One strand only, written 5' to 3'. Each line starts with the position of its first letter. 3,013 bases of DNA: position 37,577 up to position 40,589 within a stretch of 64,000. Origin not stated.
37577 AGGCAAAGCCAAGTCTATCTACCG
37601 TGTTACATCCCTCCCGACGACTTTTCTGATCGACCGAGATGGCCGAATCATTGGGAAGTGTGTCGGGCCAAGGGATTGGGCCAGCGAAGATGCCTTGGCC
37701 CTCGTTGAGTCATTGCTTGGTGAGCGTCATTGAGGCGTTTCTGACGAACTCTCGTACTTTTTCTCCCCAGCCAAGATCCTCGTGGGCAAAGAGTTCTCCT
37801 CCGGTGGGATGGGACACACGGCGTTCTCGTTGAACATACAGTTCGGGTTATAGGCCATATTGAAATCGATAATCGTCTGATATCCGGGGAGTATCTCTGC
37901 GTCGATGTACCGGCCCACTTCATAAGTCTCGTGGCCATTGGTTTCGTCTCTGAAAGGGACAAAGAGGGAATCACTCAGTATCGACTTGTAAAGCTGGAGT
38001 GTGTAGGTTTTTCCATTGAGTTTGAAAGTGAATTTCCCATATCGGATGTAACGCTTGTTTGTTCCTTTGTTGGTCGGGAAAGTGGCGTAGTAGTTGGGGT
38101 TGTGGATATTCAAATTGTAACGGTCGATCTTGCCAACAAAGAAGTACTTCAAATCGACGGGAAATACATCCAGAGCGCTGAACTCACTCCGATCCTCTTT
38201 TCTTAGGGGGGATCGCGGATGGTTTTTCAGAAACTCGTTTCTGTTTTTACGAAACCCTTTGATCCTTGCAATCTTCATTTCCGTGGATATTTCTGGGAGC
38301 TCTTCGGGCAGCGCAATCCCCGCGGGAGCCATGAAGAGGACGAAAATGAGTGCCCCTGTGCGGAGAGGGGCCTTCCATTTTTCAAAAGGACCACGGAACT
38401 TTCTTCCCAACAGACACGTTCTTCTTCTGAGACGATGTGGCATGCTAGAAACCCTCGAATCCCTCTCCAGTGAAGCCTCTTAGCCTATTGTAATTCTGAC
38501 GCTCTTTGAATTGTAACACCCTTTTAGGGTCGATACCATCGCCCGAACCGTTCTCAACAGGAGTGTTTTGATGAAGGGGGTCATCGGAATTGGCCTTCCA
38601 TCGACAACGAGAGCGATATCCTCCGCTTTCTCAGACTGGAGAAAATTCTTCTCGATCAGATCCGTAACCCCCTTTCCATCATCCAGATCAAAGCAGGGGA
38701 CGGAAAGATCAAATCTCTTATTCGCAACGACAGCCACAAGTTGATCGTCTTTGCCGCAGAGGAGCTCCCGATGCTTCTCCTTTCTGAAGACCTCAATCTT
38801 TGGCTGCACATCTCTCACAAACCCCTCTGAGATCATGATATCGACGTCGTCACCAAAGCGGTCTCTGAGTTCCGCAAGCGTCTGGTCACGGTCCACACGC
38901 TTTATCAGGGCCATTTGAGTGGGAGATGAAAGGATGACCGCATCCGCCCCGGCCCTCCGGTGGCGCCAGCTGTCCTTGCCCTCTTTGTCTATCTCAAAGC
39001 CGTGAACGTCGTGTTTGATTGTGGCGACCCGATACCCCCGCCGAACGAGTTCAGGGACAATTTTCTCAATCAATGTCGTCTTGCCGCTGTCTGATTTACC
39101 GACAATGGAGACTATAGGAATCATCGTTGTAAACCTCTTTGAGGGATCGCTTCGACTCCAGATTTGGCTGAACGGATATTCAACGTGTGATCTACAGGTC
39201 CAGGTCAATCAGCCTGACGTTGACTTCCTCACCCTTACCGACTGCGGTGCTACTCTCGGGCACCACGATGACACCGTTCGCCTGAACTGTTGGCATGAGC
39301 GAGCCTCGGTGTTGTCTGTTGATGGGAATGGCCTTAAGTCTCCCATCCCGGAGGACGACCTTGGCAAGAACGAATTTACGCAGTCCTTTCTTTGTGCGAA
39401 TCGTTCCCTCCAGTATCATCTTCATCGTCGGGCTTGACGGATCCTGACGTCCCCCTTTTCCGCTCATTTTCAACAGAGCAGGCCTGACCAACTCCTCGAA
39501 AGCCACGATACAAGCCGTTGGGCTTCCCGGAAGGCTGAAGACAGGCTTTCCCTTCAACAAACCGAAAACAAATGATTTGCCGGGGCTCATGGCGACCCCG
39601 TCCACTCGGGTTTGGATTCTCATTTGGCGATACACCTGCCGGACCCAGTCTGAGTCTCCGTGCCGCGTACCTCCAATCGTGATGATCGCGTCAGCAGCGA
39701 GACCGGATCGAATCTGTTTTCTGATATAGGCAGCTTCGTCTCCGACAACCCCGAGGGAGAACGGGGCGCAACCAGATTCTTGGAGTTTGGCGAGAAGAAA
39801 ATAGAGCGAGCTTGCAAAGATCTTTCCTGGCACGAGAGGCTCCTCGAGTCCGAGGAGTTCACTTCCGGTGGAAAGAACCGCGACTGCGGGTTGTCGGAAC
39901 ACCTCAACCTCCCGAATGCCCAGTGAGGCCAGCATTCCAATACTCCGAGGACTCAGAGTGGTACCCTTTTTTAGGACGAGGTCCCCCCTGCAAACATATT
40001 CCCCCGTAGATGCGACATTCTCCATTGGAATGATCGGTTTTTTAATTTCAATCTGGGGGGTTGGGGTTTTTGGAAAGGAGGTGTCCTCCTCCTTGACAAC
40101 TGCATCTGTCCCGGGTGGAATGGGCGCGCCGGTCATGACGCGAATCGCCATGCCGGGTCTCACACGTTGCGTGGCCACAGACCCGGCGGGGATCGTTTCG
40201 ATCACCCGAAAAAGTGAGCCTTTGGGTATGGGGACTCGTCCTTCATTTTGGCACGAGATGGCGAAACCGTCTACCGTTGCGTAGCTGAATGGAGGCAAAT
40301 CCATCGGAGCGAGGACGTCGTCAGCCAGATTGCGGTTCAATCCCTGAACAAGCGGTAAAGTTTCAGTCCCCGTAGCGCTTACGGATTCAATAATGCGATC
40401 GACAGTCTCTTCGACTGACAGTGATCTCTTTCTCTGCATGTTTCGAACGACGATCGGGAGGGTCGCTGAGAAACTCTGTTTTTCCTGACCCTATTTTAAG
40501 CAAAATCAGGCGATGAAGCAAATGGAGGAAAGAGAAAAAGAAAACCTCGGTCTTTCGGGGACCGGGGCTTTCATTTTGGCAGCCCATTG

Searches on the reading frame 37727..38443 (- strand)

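Call 3: search_protein_families(library=ncbifam, proteins=[window:37727-38443:-], max_evalue=0.001)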
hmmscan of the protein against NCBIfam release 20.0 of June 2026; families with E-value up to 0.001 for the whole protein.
window:37727-38443:- (238 aa): 0 families

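Call 4: search_protein_families(library=pfam, proteins=[window:37727-38443:-], max_evalue=0.001)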
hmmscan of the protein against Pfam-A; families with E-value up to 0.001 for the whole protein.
window:37727-38443:- (238 aa): 1 family
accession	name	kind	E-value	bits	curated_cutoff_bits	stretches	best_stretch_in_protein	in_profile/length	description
PF07920.16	DUF1684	-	2.6e-38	131.9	25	1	87-228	2-139/139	Protein of unknown function (DUF1684)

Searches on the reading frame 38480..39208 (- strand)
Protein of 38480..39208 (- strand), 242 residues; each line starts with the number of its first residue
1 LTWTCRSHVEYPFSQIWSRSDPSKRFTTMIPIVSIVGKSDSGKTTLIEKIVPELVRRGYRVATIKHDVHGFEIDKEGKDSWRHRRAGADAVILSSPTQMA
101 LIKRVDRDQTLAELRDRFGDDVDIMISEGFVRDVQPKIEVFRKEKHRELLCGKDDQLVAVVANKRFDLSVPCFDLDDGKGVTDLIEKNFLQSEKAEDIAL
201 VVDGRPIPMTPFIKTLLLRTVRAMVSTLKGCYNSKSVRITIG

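Call 3: search_protein_families(library=ncbifam, proteins=[window:38480-39208:-], max_evalue=0.001)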
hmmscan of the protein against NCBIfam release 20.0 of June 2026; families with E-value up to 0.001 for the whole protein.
window:38480-39208:- (242 aa): 17 families
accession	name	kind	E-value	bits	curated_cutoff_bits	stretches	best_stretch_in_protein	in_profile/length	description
NF011056.0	PRK14489.1-1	equivalog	5.6e-48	163.9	379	1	22-195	195-360/363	bifunctional molybdenum cofactor guanylyltransferase MobA/molybdopterin-guanine dinucleotide biosynthesis adaptor protein MobB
TIGR00176.1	mobB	equivalog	7.8e-43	146.2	76.2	1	32-187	1-154/155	molybdopterin-guanine dinucleotide biosynthesis protein B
NF011060.0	PRK14491.1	equivalog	3e-39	134.9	532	1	27-195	8-180/598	bifunctional molybdopterin-guanine dinucleotide biosynthesis adaptor protein MobB/molybdopterin molybdotransferase MoeA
NF011066.0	PRK14495.1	equivalog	3.3e-30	105.5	596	1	32-190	3-161/452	putative molybdopterin-guanine dinucleotide biosynthesis protein MobB/unknown domain fusion protein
NF008021.0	PRK10751.1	equivalog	9.9e-30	103.9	204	1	28-191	4-170/174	molybdopterin-guanine dinucleotide biosynthesis protein MobB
NF011062.0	PRK14494.1-1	equivalog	3.7e-27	95.3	323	2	32-168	3-132/231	putative molybdopterin-guanine dinucleotide biosynthesis protein MobB/FeS domain-containing protein protein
NF011059.0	PRK14490.1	equivalog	4.2e-27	95.2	354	1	34-202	15-186/374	bifunctional molybdenum cofactor guanylyltransferase MobA/molybdopterin-guanine dinucleotide biosynthesis adaptor protein MobB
NF011063.0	PRK14494.1-2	equivalog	2.3e-26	92.9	258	2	32-132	3-100/227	putative molybdopterin-guanine dinucleotide biosynthesis protein MobB/FeS domain-containing protein protein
NF011057.0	PRK14489.1-2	subfamily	1.9e-21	76.7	541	1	30-161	202-334/363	bifunctional molybdenum cofactor guanylyltransferase MobA/molybdopterin-guanine dinucleotide biosynthesis adaptor protein MobB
NF011064.0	PRK14494.1-3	equivalog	6.3e-17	61.7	418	1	33-165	4-130/244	putative molybdopterin-guanine dinucleotide biosynthesis protein MobB/FeS domain-containing protein protein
NF011065.0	PRK14494.1-4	equivalog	5.5e-14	52.1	287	1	31-189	11-161/244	putative molybdopterin-guanine dinucleotide biosynthesis protein MobB/FeS domain-containing protein protein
NF011061.0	PRK14493.1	equivalog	1.7e-12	47.4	215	1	32-156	3-115/274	molybdopterin synthase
NF041053.1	CobW_rel_Se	equivalog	0.00011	21.9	180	1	32-68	3-39/195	CobW-related selenoprotein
NF041658.1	ornithlipidmtase_OlsG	equivalog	0.00047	20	350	0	100-137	66-104/191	ornithine lipid N-methyltransferase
TIGR00750.1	lao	equivalog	0.00064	18.9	240.75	0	32-66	36-70/300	methylmalonyl Co-A mutase-associated GTPase MeaB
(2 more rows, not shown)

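Call 4: search_protein_families(library=pfam, proteins=[window:38480-39208:-], max_evalue=0.001)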
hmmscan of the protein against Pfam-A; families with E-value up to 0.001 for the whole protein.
window:38480-39208:- (242 aa): 4 families
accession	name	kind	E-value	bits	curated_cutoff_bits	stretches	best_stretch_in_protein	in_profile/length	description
PF03205.20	MobB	-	1.1e-46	158.5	26.6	1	32-162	1-132/133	Molybdopterin guanine dinucleotide synthesis protein B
PF19993.5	DO-GTPase2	-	7.9e-05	22.9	27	0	32-56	2-26/226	Double-GTPase 2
PF01656.29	CbiA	-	0.00022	21.6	25.4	1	35-133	4-54/125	CobQ/CobB/MinD/ParA nucleotide binding domain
PF02492.25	cobW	-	0.00071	19.6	20.7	0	32-76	2-45/180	CobW/HypB/UreG, nucleotide-binding domain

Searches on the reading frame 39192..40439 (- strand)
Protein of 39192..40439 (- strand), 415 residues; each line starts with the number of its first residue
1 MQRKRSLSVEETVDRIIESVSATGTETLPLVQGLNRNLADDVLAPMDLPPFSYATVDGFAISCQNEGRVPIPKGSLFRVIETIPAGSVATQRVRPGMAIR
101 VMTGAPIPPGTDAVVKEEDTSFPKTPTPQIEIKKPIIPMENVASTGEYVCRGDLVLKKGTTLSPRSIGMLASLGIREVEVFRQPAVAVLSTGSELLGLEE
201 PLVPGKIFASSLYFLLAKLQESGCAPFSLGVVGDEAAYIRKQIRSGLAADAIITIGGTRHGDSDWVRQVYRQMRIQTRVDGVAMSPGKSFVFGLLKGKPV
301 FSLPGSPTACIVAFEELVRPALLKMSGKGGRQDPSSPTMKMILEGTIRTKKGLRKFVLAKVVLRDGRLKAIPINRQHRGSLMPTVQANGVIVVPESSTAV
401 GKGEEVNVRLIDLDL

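Call 3: search_protein_families(library=ncbifam, proteins=[window:39192-40439:-], max_evalue=0.001)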
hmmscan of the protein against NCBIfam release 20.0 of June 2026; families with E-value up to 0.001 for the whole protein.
window:39192-40439:- (415 aa): 7 families
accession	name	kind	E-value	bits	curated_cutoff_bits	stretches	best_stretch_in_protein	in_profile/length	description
NF011068.0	PRK14498.1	equivalog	1.2e-94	317.7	534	1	5-411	8-410/647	molybdopterin biosynthesis protein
NF007960.1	PRK10680.1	equivalog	1.3e-84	284.4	440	1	7-410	1-400/401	molybdopterin molybdotransferase MoeA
NF045515.2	Glp_gephyrin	equivalog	1e-83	281.3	475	1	8-410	2-402/403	molybdotransferase-like divisome protein Glp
NF050098.1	MoeA_actino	exception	1.6e-73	247.8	560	1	8-410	2-399/400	molybdopterin molybdotransferase MoeA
NF011060.0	PRK14491.1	equivalog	3.3e-70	237.2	532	1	3-408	196-591/598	bifunctional molybdopterin-guanine dinucleotide biosynthesis adaptor protein MobB/molybdopterin molybdotransferase MoeA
NF011067.0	PRK14497.1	equivalog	1.2e-64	218.9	536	1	7-414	11-407/546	putative molybdopterin biosynthesis protein MoeA/unknown domain fusion protein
TIGR00177.1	molyb_syn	domain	7e-24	84.5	85.35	1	184-320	2-148/148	molybdenum cofactor synthesis domain-containing protein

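Call 4: search_protein_families(library=pfam, proteins=[window:39192-40439:-], max_evalue=0.001)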
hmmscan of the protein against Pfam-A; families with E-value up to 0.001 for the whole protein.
window:39192-40439:- (415 aa): 3 families
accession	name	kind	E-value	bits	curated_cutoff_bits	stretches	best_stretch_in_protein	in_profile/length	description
PF03453.22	MoeA_N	-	5.2e-39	133.9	30.8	1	7-174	1-160/160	MoeA N-terminal region (domain I and II)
PF00994.29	MoCF_biosynth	-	7.6e-24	84.5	26.6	1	187-323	1-143/144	Probable molybdopterin binding domain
PF03454.20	MoeA_C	-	5.8e-10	39.7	22.1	1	345-409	6-70/72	MoeA C-terminal region (domain IV)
